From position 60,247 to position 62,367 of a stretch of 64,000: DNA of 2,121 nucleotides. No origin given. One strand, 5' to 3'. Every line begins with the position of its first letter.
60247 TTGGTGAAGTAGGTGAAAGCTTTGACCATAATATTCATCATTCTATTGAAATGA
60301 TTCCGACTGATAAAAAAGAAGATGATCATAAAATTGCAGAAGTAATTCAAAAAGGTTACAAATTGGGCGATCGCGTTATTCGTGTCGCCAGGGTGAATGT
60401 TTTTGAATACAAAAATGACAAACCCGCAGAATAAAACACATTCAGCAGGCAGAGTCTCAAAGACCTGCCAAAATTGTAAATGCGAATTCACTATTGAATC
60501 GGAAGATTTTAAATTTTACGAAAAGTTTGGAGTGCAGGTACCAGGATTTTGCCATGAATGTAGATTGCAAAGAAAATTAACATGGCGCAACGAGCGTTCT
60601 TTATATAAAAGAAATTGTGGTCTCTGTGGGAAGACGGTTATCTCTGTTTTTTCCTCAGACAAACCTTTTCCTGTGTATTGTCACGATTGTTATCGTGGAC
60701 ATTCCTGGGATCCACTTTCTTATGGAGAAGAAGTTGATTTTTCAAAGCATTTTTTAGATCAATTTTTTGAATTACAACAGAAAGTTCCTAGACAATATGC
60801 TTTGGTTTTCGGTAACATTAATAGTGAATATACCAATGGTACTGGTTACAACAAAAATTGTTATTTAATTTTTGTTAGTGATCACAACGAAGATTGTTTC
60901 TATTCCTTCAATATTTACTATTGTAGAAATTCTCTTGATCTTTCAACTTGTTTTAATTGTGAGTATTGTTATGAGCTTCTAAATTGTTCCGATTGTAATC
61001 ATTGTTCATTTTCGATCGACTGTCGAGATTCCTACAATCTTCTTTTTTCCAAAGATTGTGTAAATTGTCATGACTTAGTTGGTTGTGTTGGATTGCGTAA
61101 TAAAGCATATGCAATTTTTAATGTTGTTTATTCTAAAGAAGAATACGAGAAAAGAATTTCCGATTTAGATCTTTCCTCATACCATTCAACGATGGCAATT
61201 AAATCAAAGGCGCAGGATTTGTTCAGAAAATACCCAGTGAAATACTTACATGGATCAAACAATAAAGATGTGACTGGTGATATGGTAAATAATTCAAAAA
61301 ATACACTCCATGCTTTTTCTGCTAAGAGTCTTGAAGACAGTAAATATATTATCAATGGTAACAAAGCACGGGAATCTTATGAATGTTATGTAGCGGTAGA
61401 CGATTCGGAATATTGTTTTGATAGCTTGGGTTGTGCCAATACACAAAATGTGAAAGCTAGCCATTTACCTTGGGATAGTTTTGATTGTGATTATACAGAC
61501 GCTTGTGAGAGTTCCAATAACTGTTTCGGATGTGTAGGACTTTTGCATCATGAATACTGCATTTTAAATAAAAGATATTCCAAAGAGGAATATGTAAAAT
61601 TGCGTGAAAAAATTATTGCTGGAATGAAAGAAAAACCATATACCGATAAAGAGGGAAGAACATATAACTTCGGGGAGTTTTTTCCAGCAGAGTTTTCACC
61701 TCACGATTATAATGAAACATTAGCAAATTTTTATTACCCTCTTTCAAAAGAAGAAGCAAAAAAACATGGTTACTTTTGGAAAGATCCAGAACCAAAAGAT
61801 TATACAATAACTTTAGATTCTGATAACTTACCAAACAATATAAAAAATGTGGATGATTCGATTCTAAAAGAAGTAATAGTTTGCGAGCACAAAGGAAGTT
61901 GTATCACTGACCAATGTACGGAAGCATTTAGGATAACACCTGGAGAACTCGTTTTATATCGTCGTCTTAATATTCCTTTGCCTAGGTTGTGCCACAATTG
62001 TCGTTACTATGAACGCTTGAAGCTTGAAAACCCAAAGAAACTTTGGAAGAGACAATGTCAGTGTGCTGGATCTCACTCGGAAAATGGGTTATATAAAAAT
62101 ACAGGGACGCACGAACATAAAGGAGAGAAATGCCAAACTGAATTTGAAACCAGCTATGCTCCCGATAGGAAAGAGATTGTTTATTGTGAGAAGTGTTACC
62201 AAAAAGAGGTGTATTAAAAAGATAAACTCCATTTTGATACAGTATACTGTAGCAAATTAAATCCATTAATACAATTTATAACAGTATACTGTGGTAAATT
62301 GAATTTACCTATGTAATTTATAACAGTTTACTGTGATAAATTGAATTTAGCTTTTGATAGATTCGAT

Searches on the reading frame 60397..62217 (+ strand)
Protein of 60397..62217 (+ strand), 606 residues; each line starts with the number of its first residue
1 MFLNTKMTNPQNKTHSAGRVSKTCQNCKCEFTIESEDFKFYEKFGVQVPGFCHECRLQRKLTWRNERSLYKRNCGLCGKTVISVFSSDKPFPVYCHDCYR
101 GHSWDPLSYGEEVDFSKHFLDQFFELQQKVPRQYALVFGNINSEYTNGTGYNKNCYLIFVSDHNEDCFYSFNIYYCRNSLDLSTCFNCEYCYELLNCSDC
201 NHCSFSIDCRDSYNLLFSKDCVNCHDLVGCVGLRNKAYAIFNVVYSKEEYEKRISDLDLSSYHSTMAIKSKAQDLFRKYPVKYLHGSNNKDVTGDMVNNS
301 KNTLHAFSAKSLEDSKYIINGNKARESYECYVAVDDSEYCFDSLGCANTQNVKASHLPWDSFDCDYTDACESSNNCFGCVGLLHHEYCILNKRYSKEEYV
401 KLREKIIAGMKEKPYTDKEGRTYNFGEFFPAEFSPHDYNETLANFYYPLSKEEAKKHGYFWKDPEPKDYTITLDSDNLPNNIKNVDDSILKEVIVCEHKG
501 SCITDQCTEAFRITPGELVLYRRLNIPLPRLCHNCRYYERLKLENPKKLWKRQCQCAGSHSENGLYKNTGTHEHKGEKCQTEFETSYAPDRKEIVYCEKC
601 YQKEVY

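Call 55: search_protein_families(library=pfam, proteins=[window:60397-62217:+], max_evalue=0.001)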
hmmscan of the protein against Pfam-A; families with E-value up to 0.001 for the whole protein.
window:60397-62217:+ (606 aa): 1 family
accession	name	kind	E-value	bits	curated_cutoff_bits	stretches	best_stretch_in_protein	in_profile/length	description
PF23477.1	zf_Tbcl_2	-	0.00078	19.5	27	0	67-102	1-36/37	Probable treble clef zinc finger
